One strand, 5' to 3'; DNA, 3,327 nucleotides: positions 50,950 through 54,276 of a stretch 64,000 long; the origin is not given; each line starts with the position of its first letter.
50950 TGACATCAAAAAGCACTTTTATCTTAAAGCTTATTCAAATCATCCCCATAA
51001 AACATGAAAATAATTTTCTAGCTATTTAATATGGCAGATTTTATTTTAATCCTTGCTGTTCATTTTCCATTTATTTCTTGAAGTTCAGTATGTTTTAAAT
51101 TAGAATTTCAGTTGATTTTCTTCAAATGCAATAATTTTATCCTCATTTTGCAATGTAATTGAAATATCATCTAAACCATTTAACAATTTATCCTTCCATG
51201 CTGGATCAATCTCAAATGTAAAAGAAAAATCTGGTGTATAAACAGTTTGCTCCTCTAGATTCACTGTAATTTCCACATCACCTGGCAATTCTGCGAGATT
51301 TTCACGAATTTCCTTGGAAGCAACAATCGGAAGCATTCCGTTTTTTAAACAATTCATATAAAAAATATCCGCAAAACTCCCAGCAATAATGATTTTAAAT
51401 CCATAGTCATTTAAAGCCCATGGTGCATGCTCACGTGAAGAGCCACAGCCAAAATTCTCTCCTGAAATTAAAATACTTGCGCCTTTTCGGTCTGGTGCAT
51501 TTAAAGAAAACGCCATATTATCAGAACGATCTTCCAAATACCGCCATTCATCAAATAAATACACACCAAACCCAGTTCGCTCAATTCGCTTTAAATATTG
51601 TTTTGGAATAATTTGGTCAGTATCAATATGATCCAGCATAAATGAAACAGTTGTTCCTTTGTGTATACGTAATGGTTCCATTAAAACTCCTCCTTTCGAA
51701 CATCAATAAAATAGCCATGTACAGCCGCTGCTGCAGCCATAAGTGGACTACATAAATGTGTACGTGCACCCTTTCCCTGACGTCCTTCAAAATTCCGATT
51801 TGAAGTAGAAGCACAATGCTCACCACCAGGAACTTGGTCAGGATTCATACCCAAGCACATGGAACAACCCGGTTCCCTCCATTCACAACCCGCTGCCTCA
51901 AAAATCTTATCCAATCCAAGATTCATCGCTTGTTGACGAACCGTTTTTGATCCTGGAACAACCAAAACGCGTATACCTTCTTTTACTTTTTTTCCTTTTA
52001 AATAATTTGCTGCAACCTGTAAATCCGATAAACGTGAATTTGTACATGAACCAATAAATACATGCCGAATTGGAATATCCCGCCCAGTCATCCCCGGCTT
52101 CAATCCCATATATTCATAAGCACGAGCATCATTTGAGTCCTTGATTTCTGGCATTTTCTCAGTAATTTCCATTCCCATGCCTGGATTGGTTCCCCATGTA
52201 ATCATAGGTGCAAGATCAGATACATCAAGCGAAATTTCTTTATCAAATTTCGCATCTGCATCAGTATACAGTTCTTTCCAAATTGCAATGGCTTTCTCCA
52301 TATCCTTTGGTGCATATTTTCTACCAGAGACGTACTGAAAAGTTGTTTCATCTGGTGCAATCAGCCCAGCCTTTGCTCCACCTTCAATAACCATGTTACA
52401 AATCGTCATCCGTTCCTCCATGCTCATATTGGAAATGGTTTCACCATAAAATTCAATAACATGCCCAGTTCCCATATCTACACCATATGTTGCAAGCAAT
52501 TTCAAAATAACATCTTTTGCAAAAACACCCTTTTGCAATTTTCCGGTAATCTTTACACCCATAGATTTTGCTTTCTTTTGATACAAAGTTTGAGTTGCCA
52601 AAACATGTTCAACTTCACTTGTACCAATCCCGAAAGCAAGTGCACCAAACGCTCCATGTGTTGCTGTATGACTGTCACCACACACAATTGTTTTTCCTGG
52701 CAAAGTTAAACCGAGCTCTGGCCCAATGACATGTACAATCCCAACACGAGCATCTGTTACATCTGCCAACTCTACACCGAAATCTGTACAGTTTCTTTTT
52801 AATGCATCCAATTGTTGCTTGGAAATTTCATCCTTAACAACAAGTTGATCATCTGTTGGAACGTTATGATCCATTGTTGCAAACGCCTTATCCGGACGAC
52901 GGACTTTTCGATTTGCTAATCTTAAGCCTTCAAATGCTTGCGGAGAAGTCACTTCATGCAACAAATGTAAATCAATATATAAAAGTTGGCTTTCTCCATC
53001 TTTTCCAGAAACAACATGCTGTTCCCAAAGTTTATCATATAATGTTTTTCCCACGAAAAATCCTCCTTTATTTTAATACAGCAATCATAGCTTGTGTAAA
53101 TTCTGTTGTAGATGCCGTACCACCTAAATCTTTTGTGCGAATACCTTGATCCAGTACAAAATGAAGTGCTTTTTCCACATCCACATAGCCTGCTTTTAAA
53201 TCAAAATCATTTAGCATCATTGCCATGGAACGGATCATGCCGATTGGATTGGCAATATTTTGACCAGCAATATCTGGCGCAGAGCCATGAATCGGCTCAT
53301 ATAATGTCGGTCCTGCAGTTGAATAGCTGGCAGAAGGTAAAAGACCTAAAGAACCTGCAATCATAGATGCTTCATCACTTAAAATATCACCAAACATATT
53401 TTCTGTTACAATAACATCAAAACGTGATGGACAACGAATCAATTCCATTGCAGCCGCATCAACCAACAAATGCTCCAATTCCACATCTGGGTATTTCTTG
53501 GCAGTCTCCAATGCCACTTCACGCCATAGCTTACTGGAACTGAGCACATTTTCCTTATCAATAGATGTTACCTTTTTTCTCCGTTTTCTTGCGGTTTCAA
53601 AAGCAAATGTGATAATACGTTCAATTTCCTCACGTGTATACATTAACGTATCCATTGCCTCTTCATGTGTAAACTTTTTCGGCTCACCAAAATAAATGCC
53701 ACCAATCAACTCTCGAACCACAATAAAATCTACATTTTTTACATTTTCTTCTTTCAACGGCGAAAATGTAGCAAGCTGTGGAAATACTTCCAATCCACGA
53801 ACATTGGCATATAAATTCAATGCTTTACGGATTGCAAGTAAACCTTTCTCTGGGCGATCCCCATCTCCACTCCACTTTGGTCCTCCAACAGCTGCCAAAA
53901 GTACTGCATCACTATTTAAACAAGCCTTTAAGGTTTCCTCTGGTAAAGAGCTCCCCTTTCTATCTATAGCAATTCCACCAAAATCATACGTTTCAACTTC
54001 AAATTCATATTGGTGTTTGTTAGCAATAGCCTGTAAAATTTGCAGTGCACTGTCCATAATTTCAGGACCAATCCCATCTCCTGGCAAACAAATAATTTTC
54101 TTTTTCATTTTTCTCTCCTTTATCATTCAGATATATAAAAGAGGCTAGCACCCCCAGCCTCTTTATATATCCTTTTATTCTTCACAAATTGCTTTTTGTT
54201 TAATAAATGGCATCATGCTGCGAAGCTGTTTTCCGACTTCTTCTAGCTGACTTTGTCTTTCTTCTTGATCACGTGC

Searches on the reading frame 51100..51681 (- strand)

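Call 65: search_protein_families(library=ncbifam, proteins=[window:51100-51681:-], max_evalue=1e-20)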
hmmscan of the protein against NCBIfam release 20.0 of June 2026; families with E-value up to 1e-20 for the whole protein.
window:51100-51681:- (193 aa): 6 families
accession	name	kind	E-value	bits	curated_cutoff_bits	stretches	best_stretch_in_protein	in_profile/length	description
NF002458.0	PRK01641.1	subfamily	2.3e-82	275.4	167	1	1-191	1-194/202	3-isopropylmalate dehydratase small subunit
TIGR00171.1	leuD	equivalog_domain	2.4e-69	232.9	116.25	1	1-183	1-188/188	3-isopropylmalate dehydratase small subunit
NF040604.2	HacB_Meth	equivalog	1.4e-24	86.7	230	1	12-148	7-128/159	homoaconitase small subunit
TIGR02087.1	LEUD_arch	subfamily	3.7e-24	85.3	108.95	1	17-148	8-124/157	LeuD/DmdB family oxidoreductase small subunit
TIGR02084.1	leud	equivalog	1.4e-23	83.3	245.85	1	16-147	7-123/156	3-isopropylmalate dehydratase small subunit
NF040625.1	HacB2_Meth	equivalog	1.4e-21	76.6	230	1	9-173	6-150/161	homoaconitase small subunit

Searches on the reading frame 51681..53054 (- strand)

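Call 65: search_protein_families(library=ncbifam, proteins=[window:51681-53054:-], max_evalue=1e-20)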
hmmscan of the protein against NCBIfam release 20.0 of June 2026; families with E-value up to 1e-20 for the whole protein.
window:51681-53054:- (457 aa): 19 families
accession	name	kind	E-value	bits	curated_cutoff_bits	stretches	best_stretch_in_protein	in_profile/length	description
NF004016.0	PRK05478.1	subfamily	1.5e-228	759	510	1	1-454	2-465/468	3-isopropylmalate dehydratase large subunit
TIGR00170.1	leuC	equivalog_domain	7.5e-220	730.4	560.25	1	1-454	1-465/466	3-isopropylmalate dehydratase large subunit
NF009116.0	PRK12466.1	subfamily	4.4e-204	678.4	531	1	2-455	4-468/472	3-isopropylmalate dehydratase large subunit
NF001614.1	PRK00402.1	subfamily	6.6e-109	364.3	385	2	3-299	1-284/415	aconitase/3-isopropylmalate dehydratase large subunit family protein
TIGR01343.1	hacA_fam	subfamily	4.9e-104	348.2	385.7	2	18-299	16-281/412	homoaconitate hydratase family protein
TIGR02086.1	IPMI_arch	subfamily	1.8e-91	306.9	410.15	2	4-291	2-271/411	3-isopropylmalate dehydratase/homoaconitate hydratase family large subunit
NF040615.1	HacA_Meth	equivalog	2.2e-84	283.6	550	2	19-291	18-280/419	homoaconitase large subunit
TIGR02083.1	LEU2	equivalog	1.2e-82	278.1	610.65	2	18-299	18-284/419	3-isopropylmalate dehydratase large subunit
NF005558.0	PRK07229.1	equivalog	1.8e-81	274.6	612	1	1-454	1-414/647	aconitate hydratase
TIGR01342.1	acon_putative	hypoth_equivalog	2.5e-58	197.8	719.15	2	4-291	1-272/655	putative aconitate hydratase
TIGR01340.1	aconitase_mito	equivalog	5.4e-43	147.4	825.35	1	67-447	99-470/745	aconitate hydratase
TIGR00139.1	h_aconitase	equivalog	1.2e-42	146.2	529.9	1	32-448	37-450/709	homoaconitase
NF006757.0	PRK09277.1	subfamily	6.8e-39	133.2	686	1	121-448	205-557/888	aconitate hydratase AcnA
NF009520.0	PRK12881.1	subfamily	1.9e-36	125.1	905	1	121-448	205-558/893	aconitate hydratase AcnA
TIGR01341.1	aconitase_1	equivalog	1.7e-33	115.4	945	1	121-448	189-548/876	aconitate hydratase AcnA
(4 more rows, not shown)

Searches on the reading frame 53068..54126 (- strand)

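Call 65: search_protein_families(library=ncbifam, proteins=[window:53068-54126:-], max_evalue=1e-20)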
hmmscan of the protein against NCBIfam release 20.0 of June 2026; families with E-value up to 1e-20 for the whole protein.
window:53068-54126:- (352 aa): 15 families
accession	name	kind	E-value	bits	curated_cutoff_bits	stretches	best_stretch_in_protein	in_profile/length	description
TIGR00169.1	leuB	equivalog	2.2e-143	477.5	353.2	1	10-349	1-347/349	3-isopropylmalate dehydrogenase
TIGR02088.1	LEU3_arch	subfamily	4e-93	312.2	409.8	1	12-347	2-323/324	isopropylmalate/isohomocitrate dehydrogenases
TIGR02089.1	TTC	equivalog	1.6e-82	277.3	470.4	1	9-350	4-351/352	tartrate dehydrogenase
NF002898.0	PRK03437.1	equivalog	2.8e-82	276.8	393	1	8-350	4-344/347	3-isopropylmalate dehydrogenase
NF040626.1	AksF2_Meth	equivalog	1.5e-81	274.2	540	1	9-350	2-329/333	homoisocitrate dehydrogenase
NF040619.1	AksF_Meth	equivalog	2.4e-80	270.2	500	1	9-345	2-341/343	homoisocitrate dehydrogenase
NF006529.0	PRK08997.1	equivalog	2.7e-79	266.6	510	1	7-349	2-333/335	isocitrate dehydrogenase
NF006048.0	PRK08194.1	equivalog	1.6e-74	251.1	501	1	9-351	4-349/352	tartrate dehydrogenase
NF006673.0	PRK09222.1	equivalog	1.3e-70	238.8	509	1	6-351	2-341/482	NADP-dependent isocitrate dehydrogenase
NF040855.1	iso_homocit_dh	equivalog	1.7e-68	231.4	680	1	10-349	3-317/345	isocitrate--homoisocitrate dehydrogenase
TIGR02924.1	ICDH_alpha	equivalog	8.1e-61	206.5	561.35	1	11-349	3-335/473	isocitrate dehydrogenase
TIGR00175.1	mito_nad_idh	equivalog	4.6e-58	197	432.4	1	8-349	3-332/334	isocitrate dehydrogenase (NAD(+))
NF005036.0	PRK06451.1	equivalog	7.3e-34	117.2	484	0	220-351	273-408/412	NADP-dependent isocitrate dehydrogenase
TIGR00183.1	prok_nadp_idh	equivalog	9.3e-27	93.9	567.3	0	214-348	274-413/417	isocitrate dehydrogenase (NADP(+))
NF005425.0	PRK07006.1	equivalog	2.1e-22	79.5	490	0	206-320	266-379/416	NADP-dependent isocitrate dehydrogenase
